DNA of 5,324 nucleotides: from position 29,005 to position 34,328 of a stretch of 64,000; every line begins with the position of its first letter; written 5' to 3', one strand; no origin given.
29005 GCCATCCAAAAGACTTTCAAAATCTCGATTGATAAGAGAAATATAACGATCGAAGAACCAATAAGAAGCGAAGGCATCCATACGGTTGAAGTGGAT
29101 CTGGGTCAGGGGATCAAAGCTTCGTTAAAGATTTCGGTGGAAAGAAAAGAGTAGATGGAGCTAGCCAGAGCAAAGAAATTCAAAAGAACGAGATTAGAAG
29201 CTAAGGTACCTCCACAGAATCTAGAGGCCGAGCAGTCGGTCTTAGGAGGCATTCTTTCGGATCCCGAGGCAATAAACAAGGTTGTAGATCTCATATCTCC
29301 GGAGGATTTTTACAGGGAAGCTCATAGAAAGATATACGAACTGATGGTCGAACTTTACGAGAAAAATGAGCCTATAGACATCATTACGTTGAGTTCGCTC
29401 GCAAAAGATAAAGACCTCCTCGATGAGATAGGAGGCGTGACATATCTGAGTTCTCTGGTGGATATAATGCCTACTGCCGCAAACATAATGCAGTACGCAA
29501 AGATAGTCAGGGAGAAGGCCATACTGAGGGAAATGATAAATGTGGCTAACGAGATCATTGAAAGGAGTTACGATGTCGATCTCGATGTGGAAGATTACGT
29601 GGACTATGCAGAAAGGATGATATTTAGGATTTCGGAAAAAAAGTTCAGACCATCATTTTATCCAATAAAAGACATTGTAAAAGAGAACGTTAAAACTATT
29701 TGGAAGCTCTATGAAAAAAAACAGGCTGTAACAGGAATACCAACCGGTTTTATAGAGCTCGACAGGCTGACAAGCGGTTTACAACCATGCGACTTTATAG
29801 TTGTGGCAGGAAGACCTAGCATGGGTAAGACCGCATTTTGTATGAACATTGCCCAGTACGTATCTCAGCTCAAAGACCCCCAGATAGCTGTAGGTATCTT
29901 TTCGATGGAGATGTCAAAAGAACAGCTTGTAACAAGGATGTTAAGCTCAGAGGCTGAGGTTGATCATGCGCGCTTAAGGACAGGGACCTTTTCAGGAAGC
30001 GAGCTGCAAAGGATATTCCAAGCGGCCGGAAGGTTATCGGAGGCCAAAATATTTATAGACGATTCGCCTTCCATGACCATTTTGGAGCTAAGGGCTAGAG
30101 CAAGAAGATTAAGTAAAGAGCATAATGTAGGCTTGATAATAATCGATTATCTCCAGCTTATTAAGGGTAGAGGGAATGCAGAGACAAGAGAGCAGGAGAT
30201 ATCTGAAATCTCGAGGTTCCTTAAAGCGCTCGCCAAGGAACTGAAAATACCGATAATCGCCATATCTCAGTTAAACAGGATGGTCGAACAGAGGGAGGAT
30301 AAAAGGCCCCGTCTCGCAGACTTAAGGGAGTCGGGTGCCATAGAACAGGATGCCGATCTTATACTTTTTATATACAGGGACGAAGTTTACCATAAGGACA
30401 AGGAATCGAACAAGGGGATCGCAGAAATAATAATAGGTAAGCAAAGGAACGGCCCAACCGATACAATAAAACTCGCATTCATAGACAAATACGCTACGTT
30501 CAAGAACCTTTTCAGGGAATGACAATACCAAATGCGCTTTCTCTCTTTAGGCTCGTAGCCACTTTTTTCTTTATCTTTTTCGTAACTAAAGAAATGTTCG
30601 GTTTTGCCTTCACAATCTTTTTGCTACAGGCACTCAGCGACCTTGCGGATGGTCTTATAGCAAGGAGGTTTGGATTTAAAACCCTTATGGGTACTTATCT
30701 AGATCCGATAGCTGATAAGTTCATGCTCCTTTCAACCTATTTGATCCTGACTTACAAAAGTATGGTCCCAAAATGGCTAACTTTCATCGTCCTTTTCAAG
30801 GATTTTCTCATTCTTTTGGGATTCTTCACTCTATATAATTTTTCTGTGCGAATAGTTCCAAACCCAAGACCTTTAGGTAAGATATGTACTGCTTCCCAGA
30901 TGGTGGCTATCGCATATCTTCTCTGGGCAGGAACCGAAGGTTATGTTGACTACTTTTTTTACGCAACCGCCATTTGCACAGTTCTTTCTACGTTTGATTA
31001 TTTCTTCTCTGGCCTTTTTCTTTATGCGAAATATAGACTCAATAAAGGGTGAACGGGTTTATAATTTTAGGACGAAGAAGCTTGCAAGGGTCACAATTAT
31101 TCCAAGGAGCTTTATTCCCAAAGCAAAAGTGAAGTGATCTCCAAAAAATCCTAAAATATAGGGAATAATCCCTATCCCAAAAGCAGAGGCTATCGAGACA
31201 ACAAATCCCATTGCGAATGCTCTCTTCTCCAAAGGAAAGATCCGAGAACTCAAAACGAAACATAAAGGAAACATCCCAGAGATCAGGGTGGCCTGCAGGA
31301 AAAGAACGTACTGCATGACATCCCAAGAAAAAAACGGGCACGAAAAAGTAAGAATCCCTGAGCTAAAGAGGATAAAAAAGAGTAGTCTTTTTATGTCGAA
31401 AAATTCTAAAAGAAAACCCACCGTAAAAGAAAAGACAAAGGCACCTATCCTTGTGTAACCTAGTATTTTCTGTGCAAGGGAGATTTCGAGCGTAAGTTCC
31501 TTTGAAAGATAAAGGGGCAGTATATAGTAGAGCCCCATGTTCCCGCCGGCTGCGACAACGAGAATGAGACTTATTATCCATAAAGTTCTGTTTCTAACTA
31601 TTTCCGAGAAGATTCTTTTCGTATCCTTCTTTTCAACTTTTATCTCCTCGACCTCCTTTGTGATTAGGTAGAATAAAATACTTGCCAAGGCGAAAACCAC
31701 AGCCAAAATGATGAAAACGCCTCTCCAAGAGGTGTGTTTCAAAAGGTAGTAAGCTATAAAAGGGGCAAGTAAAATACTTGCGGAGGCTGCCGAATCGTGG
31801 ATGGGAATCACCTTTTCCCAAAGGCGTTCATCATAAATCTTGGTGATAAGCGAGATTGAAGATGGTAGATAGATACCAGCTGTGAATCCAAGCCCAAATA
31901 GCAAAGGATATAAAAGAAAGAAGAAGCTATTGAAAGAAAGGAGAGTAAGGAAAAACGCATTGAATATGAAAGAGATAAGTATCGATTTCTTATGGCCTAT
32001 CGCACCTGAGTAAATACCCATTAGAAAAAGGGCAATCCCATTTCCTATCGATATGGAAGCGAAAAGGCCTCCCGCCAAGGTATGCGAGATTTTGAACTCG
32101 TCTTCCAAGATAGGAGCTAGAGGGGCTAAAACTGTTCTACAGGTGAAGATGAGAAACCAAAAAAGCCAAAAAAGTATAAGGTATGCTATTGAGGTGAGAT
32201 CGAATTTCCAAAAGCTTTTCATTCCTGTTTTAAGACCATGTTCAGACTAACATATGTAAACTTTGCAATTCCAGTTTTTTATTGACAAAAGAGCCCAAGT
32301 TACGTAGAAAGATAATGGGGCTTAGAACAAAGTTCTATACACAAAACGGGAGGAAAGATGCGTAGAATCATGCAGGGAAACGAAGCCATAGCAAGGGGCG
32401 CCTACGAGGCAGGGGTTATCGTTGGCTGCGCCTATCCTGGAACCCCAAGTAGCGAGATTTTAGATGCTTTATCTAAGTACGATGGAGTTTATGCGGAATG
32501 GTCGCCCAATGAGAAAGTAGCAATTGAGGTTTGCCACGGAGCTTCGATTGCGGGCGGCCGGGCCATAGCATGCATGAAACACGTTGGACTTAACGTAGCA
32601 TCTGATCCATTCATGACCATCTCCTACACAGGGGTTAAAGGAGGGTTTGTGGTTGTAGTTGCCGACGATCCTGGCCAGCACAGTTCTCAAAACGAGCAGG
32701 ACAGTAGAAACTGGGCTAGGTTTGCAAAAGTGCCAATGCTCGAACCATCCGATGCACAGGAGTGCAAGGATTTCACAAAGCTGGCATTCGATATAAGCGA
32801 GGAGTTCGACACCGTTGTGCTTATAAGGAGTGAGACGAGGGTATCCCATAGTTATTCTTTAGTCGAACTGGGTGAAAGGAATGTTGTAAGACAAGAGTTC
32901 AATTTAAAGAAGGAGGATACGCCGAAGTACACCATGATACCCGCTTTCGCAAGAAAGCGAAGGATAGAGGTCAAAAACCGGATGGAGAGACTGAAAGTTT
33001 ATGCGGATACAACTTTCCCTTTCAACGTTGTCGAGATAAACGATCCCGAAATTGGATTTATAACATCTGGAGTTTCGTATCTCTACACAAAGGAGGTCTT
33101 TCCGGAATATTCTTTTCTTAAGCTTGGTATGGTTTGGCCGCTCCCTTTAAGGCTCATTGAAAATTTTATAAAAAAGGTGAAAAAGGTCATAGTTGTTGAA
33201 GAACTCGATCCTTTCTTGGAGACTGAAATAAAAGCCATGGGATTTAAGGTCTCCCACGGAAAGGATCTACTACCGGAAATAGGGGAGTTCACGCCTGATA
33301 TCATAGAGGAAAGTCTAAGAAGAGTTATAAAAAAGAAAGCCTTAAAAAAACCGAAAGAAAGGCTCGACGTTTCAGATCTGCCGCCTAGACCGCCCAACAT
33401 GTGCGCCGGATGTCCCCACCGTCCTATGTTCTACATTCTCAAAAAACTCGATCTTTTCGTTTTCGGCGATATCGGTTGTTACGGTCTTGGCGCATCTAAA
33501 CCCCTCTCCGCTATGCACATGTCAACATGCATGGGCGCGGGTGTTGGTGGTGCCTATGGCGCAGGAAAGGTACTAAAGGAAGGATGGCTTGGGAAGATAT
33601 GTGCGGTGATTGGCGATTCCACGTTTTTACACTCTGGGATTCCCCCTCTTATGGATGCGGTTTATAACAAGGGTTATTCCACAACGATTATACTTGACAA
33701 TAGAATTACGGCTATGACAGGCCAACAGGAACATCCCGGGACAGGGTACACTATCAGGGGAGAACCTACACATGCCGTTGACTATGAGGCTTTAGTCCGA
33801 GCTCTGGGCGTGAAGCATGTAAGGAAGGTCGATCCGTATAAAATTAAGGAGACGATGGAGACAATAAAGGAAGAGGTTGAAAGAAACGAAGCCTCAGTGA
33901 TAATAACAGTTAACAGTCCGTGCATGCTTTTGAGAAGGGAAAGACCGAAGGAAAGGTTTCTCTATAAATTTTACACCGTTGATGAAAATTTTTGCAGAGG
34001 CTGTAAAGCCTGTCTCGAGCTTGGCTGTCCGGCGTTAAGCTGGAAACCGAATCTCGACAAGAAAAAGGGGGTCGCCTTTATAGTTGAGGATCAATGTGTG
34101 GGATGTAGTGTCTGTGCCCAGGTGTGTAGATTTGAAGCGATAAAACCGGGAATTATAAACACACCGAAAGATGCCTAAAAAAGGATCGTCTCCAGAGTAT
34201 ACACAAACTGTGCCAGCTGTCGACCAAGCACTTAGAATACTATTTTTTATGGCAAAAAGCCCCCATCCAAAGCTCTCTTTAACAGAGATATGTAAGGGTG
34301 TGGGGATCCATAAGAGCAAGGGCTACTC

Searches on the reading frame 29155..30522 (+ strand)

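Call 14: search_protein_families(library=ncbifam, proteins=[window:29155-30522:+])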
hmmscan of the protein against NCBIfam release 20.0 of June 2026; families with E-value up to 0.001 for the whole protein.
window:29155-30522:+ (455 aa): 19 families
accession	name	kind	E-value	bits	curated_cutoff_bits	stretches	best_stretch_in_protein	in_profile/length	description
NF004384.0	PRK05748.1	equivalog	2.8e-180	599.7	525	1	14-452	5-442/452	replicative DNA helicase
TIGR00665.1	DnaB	equivalog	8.1e-176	585.1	385.25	1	19-452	2-433/435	replicative DNA helicase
NF005852.0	PRK07773.1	equivalog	8e-171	570.3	780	2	15-395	20-398/886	replicative DNA helicase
NF004109.0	PRK05595.1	equivalog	2e-153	511.2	737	1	17-452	6-438/444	replicative DNA helicase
NF005424.0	PRK07004.1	equivalog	6.6e-147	489.7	834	1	16-452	12-451/460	replicative DNA helicase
NF006443.0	PRK08760.1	equivalog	1.4e-146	488.6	741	1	14-453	27-468/476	replicative DNA helicase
NF005369.0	PRK06904.1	equivalog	3.1e-140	468.1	809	1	13-452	19-464/474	replicative DNA helicase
NF005945.0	PRK08006.1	equivalog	9.7e-139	463.2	898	1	16-451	24-462/471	replicative DNA helicase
NF040583.1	dnaB_SPI-7_type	exception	5.5e-138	460.7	655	1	21-451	3-433/434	SPI-7-type island replicative DNA helicase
NF006606.0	PRK09165.1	equivalog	1e-137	459.8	540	1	8-453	10-488/497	replicative DNA helicase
NF006458.0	PRK08840.1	equivalog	4.4e-135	450.9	884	1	5-451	5-455/464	replicative DNA helicase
TIGR03600.1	phage_DnaB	exception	6.5e-131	437.2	498.65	1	22-442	1-421/421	phage replicative helicase, DnaB family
NF006306.0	PRK08506.1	equivalog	8.6e-124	413.7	596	2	21-420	5-398/472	replicative DNA helicase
NF004967.0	PRK06321.1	equivalog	1.8e-113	380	751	1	10-451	7-464/472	replicative DNA helicase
NF005240.0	PRK06749.1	subfamily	1.5e-98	330.4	686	1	21-451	4-426/428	replicative DNA helicase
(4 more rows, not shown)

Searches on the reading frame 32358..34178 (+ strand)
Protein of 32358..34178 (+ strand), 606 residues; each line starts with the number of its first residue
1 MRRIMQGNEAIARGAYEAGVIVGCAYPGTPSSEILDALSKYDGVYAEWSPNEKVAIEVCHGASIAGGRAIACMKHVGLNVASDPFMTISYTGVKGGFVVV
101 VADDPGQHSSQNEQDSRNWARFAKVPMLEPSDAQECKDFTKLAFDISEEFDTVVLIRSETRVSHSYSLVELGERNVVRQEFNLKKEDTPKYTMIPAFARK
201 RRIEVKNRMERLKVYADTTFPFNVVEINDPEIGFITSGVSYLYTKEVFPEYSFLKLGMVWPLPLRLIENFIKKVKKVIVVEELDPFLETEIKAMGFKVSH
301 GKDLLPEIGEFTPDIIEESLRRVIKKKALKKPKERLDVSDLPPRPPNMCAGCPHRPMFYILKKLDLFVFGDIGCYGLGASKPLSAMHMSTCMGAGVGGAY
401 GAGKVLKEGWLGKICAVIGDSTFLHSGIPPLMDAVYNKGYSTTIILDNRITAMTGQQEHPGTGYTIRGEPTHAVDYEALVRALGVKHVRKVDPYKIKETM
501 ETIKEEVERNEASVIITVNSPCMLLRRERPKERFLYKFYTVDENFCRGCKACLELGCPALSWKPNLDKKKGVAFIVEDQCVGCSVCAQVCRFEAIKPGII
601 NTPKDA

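Call 14: search_protein_families(library=ncbifam, proteins=[window:32358-34178:+])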
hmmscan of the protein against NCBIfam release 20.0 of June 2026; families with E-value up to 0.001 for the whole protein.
window:32358-34178:+ (606 aa): 25 families
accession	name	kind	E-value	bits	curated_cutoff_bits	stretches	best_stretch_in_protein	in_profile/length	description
TIGR03336.1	IOR_alpha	equivalog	1.6e-211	703.7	650.9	1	1-595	1-595/595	indolepyruvate ferredoxin oxidoreductase subunit alpha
NF009589.0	PRK13030.1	subfamily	1.3e-33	115.8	816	1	77-462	128-548/1170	indolepyruvate ferredoxin oxidoreductase family protein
TIGR03710.1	OAFO_sf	subfamily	4.4e-20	71.8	482.75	2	2-71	193-265/561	2-oxoacid:acceptor oxidoreductase subunit alpha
NF009588.0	PRK13029.1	subfamily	1.6e-19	69.4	952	2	91-300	144-368/1196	indolepyruvate ferredoxin oxidoreductase family protein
NF005507.0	PRK07119.1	subfamily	9e-17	60.9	399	1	2-282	4-306/352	3-methyl-2-oxobutanoate dehydrogenase subunit VorB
NF006412.0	PRK08659.1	equivalog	1.1e-16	61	411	1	3-180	6-192/378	2-oxoacid:acceptor oxidoreductase subunit alpha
NF007206.0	PRK09627.1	equivalog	3.6e-09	36.1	579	1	4-186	5-196/375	2-oxoglutarate synthase subunit alpha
TIGR02700.1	flavo_MJ0208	hypoth_equivalog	1.1e-07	31.4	251.35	1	539-598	143-197/234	dihydromethanopterin reductase (acceptor)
NF006232.0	PRK08366.1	equivalog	4.7e-07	28.8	646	1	2-179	7-190/394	2-ketoisovalerate ferredoxin oxidoreductase subunit alpha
NF040682.1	PorA_Arch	equivalog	4.2e-06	25.9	550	1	2-151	3-157/387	pyruvate synthase subunit PorA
NF045764.1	PhenlGlyoxDHPadG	equivalog_domain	6.8e-06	24.8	700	1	4-177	4-185/398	NADH-dependent phenylglyoxylate dehydrogenase subunit alpha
TIGR01944.1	rnfB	subfamily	1.7e-05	24.5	68.7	1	568-595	103-130/190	RnfABCDGE type electron transport complex subunit B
TIGR02179.1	PorD_KorD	subfamily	5.5e-05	23.2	60.05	1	541-596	22-73/78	2-oxoacid:acceptor oxidoreductase, delta subunit, pyruvate/2-ketoisovalerate family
NF040864.1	HgcB_ferredoxin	equivalog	6.2e-05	22.8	99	1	541-596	11-62/93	mercury methylation ferredoxin HgcB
NF006221.0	PRK08348.1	subfamily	8.9e-05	22.2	124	1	541-596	41-93/136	NADH-plastoquinone oxidoreductase subunit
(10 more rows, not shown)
